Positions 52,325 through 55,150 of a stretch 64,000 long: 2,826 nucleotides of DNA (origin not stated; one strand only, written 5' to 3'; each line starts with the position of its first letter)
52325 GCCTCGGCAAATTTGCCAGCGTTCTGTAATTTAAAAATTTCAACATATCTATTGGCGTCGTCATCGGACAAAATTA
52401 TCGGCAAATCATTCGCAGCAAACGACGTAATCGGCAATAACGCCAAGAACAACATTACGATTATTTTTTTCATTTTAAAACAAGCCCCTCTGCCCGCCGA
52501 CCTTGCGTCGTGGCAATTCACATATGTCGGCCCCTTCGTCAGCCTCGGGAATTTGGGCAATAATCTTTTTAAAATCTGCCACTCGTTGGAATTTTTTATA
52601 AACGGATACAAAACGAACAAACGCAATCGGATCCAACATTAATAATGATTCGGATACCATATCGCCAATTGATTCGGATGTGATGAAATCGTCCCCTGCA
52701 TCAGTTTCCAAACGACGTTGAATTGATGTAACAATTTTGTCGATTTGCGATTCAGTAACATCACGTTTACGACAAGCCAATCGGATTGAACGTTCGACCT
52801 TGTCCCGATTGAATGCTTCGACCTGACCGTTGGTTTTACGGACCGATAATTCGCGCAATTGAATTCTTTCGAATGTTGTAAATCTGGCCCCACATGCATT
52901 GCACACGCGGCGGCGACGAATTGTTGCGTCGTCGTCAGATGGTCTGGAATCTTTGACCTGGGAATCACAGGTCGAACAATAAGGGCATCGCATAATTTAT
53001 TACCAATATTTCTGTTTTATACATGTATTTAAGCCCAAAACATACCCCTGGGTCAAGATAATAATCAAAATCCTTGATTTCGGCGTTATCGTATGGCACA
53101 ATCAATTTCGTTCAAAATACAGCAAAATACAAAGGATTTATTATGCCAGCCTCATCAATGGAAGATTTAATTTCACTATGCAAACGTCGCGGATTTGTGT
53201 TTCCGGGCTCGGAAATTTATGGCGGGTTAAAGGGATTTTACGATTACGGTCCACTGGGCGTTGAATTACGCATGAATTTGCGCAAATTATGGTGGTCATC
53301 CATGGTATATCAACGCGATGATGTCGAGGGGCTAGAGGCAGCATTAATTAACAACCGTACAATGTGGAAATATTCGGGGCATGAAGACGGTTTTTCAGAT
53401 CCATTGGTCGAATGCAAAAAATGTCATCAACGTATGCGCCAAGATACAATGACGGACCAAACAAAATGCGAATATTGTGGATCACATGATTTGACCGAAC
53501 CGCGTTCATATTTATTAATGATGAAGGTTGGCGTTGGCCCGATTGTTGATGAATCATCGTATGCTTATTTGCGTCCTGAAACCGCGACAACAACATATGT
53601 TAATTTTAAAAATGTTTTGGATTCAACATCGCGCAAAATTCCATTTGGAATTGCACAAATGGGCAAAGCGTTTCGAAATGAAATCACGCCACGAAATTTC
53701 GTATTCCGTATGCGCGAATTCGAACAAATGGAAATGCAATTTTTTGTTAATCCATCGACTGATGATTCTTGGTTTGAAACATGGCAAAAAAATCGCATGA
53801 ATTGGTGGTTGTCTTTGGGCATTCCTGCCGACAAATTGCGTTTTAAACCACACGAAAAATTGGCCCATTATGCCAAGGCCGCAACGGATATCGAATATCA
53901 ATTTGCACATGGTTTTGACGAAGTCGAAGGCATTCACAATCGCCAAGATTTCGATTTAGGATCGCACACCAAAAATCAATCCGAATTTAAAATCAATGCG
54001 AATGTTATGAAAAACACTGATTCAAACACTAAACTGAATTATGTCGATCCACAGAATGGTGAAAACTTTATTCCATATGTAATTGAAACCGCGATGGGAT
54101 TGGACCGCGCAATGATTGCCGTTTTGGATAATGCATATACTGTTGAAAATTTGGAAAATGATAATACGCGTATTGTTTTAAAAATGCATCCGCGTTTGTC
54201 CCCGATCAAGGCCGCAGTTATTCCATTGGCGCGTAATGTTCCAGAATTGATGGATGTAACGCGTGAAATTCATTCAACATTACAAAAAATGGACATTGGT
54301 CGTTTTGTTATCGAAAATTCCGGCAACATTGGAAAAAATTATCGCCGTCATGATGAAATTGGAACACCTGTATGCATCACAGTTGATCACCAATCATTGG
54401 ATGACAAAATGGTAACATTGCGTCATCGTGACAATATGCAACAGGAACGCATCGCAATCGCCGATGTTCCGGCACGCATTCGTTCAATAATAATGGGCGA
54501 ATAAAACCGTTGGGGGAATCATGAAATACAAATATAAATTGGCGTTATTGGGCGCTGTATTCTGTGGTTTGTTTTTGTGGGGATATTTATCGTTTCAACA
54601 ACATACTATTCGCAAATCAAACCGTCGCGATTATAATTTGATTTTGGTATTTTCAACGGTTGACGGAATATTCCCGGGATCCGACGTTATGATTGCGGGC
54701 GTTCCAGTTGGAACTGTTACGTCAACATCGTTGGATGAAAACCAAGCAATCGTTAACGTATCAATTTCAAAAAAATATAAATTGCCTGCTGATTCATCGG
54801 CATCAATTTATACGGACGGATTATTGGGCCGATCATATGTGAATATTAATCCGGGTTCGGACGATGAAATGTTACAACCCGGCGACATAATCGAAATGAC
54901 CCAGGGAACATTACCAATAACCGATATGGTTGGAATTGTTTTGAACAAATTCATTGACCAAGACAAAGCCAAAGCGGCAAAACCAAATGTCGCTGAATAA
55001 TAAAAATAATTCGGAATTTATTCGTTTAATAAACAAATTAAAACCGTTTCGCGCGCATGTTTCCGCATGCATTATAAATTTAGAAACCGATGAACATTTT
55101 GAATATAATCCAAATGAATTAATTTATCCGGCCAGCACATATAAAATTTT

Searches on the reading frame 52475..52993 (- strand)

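Call 54: search_protein_families(library=pfam, proteins=[window:52475-52993:-], max_evalue=0.00001)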
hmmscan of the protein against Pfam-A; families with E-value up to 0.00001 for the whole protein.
window:52475-52993:- (172 aa): 2 families
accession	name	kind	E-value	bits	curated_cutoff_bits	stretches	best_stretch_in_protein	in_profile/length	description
PF22811.2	Zn_ribbon_NrdR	-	3.4e-18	65.7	27.2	1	1-42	1-42/42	Transcriptional repressor NrdR-like, N-terminal domain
PF03477.21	ATP-cone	-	3.6e-18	66.3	25.8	1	50-137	2-87/88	ATP cone domain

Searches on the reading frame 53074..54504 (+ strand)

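Call 52: search_protein_families(library=pfam, proteins=[window:53074-54504:+], max_evalue=0.00001)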
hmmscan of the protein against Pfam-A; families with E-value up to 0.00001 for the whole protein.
window:53074-54504:+ (476 aa): 2 families
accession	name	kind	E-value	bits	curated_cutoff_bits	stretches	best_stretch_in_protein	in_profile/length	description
PF03129.25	HGTP_anticodon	-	7.1e-20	71.4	21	1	379-471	1-93/94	Anticodon binding domain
PF00587.30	tRNA-synt_2b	-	8.1e-14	52.5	29.3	1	163-353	10-178/179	tRNA synthetase class II core domain (G, H, P, S and T)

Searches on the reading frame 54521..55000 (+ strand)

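Call 54: search_protein_families(library=pfam, proteins=[window:54521-55000:+], max_evalue=0.00001)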
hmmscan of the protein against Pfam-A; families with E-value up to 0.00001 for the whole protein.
window:54521-55000:+ (159 aa): 1 family
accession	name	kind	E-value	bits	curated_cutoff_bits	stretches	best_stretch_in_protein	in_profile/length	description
PF02470.25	MlaD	-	5.5e-20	71.8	25.1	1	38-112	3-81/81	MlaD protein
